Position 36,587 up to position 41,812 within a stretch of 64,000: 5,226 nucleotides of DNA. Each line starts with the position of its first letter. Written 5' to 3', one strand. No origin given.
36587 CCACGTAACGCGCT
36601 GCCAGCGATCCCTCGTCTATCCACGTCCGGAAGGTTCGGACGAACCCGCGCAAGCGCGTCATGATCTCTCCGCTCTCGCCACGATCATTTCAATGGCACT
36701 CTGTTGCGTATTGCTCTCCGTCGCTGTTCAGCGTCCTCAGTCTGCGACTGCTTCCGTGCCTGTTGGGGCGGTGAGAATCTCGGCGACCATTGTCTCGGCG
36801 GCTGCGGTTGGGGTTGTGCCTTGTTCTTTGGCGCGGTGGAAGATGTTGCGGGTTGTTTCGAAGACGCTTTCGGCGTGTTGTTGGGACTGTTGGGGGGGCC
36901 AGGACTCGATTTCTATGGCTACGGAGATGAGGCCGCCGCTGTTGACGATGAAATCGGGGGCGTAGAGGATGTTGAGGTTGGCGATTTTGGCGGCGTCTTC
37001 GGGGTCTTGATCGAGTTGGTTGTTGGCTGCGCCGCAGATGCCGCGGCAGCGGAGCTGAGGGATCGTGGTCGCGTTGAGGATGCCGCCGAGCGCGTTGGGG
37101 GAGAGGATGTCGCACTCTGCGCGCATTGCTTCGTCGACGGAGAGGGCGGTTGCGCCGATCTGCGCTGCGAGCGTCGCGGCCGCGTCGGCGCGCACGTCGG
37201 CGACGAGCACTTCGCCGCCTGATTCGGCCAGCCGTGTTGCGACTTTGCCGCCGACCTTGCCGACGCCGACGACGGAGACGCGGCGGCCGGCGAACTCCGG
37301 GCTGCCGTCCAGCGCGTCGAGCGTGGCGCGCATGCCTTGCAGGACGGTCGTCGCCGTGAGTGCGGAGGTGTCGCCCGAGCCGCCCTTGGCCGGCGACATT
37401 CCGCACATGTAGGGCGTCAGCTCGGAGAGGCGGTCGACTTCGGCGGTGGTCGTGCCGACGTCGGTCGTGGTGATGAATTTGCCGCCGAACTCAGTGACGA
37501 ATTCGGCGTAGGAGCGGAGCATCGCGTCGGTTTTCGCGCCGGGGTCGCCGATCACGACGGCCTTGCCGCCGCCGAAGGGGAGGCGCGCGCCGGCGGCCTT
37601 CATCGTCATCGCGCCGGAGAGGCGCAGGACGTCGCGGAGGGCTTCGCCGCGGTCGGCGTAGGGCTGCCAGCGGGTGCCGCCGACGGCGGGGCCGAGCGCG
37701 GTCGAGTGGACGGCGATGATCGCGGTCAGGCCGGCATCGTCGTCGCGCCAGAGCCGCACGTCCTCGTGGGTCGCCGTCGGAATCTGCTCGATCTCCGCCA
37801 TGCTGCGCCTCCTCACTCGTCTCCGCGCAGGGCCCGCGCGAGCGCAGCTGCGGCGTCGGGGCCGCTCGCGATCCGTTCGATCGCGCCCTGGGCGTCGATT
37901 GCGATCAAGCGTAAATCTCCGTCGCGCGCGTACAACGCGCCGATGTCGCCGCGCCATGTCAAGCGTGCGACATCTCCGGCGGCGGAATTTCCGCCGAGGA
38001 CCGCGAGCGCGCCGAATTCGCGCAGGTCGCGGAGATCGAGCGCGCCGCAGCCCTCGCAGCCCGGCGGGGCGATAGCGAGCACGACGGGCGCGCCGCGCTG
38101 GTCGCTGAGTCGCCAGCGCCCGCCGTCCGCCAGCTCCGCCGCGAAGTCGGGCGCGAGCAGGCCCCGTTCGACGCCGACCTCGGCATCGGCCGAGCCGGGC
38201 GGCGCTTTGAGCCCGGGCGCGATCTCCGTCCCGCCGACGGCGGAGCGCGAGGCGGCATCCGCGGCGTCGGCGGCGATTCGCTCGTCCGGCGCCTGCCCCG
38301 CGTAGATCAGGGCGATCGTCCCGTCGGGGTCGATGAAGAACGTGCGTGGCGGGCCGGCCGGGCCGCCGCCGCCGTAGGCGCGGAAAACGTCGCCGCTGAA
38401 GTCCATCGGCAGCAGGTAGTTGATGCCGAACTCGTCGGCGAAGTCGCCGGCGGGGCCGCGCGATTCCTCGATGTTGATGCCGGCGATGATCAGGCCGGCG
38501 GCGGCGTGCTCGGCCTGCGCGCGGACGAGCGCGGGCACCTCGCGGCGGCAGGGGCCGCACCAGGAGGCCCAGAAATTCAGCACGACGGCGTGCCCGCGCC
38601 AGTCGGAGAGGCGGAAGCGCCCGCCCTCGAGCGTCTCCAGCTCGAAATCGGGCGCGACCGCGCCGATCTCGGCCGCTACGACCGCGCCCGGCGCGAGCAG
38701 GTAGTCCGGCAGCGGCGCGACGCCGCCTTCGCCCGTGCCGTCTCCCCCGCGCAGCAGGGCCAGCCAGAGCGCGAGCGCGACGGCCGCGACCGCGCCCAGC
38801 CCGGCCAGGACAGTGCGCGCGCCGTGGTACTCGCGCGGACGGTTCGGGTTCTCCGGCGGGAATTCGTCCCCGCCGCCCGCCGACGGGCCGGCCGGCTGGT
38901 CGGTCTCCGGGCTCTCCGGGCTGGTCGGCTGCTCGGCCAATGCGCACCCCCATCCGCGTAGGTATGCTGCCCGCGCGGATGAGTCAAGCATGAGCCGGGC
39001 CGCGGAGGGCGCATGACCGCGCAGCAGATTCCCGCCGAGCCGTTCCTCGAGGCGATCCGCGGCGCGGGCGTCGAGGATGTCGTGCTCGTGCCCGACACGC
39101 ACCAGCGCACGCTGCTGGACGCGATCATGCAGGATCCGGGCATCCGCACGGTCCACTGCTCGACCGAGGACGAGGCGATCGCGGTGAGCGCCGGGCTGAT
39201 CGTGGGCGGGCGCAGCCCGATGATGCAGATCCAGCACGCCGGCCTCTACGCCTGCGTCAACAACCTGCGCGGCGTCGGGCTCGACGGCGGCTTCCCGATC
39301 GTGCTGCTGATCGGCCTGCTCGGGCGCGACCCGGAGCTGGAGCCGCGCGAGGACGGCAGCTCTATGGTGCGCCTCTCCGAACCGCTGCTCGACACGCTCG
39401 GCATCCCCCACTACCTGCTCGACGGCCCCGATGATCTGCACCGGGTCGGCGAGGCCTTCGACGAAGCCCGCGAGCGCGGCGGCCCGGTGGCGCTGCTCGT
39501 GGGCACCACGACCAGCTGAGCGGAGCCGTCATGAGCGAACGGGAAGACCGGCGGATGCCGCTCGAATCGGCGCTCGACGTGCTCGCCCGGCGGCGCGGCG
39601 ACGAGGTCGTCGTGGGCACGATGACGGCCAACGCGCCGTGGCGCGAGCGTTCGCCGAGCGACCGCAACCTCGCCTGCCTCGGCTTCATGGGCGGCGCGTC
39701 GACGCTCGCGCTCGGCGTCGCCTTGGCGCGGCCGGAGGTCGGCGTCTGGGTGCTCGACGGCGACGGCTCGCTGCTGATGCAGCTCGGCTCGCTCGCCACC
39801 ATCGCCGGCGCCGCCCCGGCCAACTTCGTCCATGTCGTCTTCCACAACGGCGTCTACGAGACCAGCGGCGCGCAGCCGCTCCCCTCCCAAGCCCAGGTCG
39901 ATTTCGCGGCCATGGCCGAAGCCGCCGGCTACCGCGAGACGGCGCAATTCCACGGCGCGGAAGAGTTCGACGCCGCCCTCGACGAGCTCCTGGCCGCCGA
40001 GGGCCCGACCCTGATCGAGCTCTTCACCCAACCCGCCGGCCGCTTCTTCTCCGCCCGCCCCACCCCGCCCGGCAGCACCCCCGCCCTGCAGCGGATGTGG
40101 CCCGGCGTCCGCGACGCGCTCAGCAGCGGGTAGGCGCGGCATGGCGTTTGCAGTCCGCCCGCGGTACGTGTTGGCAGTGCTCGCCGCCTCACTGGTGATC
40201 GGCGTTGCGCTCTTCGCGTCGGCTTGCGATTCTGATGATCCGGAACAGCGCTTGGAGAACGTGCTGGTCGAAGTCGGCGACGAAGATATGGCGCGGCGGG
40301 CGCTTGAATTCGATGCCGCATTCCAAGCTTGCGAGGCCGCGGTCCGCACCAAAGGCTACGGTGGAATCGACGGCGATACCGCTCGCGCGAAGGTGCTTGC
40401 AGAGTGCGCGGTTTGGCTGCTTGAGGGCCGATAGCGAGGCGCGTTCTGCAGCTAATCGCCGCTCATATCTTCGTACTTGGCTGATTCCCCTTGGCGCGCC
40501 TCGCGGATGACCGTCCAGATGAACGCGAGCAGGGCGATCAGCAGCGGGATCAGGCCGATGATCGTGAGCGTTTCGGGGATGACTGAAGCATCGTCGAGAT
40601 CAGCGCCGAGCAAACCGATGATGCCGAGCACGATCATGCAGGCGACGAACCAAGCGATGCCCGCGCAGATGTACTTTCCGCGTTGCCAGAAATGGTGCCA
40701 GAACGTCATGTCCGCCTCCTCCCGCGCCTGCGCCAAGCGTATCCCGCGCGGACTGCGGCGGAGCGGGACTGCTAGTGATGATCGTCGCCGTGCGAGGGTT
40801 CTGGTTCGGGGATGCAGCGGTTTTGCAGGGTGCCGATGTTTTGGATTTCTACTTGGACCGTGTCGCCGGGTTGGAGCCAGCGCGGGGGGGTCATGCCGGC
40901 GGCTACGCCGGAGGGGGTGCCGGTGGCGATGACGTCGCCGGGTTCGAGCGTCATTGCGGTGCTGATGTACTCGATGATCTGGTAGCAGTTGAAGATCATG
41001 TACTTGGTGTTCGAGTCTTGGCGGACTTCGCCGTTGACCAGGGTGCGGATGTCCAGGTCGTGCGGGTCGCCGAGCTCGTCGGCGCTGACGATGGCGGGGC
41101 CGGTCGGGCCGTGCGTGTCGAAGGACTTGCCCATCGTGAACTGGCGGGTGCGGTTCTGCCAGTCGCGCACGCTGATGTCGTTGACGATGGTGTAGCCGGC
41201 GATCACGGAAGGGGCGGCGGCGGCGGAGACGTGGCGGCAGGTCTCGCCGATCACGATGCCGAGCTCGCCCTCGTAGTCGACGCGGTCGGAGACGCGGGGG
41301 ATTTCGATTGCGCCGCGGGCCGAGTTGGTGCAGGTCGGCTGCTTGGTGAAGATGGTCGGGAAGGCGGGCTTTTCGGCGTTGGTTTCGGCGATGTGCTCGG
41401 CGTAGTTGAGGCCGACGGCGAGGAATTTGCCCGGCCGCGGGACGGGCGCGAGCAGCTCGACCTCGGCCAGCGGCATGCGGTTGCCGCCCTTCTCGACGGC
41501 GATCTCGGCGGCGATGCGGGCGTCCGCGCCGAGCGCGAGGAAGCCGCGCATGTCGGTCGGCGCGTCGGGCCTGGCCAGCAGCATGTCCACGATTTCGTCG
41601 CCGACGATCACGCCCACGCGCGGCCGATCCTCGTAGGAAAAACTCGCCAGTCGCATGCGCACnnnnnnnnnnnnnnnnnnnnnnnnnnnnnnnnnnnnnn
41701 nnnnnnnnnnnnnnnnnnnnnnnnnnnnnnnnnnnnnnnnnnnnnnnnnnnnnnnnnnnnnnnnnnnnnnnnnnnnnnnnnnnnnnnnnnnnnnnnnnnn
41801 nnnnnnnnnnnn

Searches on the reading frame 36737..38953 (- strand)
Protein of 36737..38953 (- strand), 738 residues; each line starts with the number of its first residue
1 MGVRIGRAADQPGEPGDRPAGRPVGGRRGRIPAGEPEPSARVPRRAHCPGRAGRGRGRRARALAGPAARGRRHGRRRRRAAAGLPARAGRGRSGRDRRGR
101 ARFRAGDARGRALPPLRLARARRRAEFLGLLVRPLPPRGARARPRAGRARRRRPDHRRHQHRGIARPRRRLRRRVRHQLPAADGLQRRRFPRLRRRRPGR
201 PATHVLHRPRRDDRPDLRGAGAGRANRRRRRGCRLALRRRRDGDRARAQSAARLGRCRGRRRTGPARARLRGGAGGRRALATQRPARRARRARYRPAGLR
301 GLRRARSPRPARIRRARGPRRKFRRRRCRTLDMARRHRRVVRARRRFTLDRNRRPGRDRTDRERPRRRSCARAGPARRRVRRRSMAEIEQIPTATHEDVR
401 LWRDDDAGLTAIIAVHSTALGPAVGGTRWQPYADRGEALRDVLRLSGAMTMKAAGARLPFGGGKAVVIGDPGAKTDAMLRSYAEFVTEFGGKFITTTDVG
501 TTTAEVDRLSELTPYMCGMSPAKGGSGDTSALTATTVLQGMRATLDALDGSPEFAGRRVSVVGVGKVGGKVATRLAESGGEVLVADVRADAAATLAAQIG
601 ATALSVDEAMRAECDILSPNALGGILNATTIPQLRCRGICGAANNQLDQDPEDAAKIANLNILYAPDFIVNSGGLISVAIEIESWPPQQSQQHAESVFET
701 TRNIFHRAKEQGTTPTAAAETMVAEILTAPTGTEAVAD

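Call 15: search_protein_families(library=pfam, proteins=[window:36737-38953:-], max_evalue=0.001)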
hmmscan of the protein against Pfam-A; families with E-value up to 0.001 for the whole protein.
window:36737-38953:- (738 aa): 5 families
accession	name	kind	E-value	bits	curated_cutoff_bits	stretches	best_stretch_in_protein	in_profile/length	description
PF02812.23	ELFV_dehydrog_N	-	1.4e-21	77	25.3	1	405-508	13-122/129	Glu/Leu/Phe/Val dehydrogenase, dimerisation domain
PF00208.27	ELFV_dehydrog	-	1e-10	42.2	23.4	1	600-695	98-200/241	Glutamate/Leucine/Phenylalanine/Valine dehydrogenase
PF02826.25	2-Hacid_dh_C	-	3.8e-06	26.8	25.1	1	552-618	32-96/178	D-isomer specific 2-hydroxyacid dehydrogenase, NAD binding domain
PF03807.23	F420_oxidored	-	0.00039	21.4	21.6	1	559-616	2-62/94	NADP oxidoreductase coenzyme F420-dependent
PF07991.19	KARI_N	-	0.00064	19.8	20.6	0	555-612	3-60/165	Acetohydroxy acid isomeroreductase, NADPH-binding domain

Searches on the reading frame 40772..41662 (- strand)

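Call 15: search_protein_families(library=pfam, proteins=[window:40772-41662:-], max_evalue=0.001)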
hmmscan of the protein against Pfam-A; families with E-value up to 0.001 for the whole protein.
window:40772-41662:- (296 aa): 2 families
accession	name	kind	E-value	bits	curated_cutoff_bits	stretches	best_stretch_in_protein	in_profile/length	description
PF01557.24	FAA_hydrolase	-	1.9e-70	237.3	23.9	1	80-282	2-212/214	Fumarylacetoacetate (FAA) hydrolase C-terminal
PF10370.14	Rv2993c-like_N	-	2.1e-06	29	21.3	1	3-73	1-50/50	Rv2993c-like, N-terminal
